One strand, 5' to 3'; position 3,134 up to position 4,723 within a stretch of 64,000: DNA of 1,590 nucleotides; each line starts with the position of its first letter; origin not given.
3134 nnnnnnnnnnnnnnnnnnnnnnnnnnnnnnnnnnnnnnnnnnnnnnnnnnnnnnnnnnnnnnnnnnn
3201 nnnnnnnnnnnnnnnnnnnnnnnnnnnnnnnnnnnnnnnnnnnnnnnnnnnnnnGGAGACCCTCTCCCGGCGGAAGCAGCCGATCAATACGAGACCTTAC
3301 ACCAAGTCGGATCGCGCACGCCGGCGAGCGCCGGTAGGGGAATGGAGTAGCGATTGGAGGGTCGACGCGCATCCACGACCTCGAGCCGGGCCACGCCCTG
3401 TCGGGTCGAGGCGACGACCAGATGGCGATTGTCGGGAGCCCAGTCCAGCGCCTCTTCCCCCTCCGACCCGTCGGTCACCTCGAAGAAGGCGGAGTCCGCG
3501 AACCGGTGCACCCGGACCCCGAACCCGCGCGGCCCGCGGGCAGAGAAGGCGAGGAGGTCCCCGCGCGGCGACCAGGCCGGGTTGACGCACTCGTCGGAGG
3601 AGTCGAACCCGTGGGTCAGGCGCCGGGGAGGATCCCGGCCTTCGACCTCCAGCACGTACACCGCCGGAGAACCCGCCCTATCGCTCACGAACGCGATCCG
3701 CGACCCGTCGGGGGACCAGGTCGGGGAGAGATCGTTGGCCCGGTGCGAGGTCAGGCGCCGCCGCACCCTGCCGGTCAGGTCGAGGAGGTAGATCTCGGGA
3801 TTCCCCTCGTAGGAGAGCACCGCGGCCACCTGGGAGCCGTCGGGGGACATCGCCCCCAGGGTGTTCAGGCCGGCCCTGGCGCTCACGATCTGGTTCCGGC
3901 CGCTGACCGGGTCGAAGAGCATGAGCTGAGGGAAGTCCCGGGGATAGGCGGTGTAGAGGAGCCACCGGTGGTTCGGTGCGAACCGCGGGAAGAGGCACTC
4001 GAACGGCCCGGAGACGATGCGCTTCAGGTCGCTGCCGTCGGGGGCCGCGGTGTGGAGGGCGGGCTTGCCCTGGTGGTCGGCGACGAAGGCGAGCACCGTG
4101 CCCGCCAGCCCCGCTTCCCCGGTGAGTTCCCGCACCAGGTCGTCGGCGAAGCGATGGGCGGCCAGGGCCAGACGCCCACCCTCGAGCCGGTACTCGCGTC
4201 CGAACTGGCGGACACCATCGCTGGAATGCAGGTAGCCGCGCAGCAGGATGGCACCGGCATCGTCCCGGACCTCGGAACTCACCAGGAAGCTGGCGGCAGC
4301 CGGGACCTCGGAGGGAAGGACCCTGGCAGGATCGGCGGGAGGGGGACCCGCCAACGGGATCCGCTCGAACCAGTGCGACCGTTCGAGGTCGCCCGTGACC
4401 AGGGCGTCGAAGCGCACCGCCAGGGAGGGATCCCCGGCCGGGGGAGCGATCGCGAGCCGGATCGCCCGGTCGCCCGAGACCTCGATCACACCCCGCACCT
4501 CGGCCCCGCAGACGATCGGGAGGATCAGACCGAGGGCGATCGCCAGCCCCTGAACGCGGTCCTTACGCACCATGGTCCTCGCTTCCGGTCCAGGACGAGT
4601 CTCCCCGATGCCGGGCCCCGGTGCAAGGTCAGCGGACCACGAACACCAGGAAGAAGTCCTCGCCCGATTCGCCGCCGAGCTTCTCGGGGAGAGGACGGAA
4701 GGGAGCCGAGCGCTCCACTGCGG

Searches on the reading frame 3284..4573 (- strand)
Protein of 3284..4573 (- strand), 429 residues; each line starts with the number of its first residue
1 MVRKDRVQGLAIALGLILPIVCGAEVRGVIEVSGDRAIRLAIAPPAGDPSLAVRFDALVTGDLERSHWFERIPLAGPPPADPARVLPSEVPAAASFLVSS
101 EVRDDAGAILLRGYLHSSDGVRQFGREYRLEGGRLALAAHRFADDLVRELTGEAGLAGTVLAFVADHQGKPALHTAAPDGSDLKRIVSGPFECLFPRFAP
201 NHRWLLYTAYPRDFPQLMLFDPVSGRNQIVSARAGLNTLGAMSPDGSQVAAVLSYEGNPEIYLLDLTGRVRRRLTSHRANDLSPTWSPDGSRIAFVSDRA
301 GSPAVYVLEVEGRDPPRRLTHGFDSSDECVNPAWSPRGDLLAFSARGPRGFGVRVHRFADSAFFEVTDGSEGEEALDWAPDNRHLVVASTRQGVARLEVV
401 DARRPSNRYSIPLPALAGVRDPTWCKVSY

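Call 42: search_protein_families(library=ncbifam, proteins=[window:3284-4573:-], max_evalue=0.00001)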
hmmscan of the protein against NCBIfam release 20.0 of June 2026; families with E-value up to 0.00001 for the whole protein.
window:3284-4573:- (429 aa): 5 families
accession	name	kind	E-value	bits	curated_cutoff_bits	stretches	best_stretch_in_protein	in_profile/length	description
TIGR02800.1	propeller_TolB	equivalog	3.1e-67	227.3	343.15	1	27-424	12-417/418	Tol-Pal system beta propeller repeat protein TolB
NF002183.0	PRK01029.1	equivalog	2.8e-23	82.6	405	1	139-397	127-397/429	Tol-Pal system protein TolB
NF003124.0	PRK04043.1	equivalog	6.5e-18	64.7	428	1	184-317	182-315/419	Tol-Pal system protein TolB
NF033523.0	lasso_peptidase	equivalog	3.4e-10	39.3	400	0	286-393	26-154/638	Atxe2 family lasso peptide isopeptidase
NF053518.1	DipepPtdsDpp5Prph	equivalog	9.1e-09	34.4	900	1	242-315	19-98/655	dipeptidyl-peptidase Dpp5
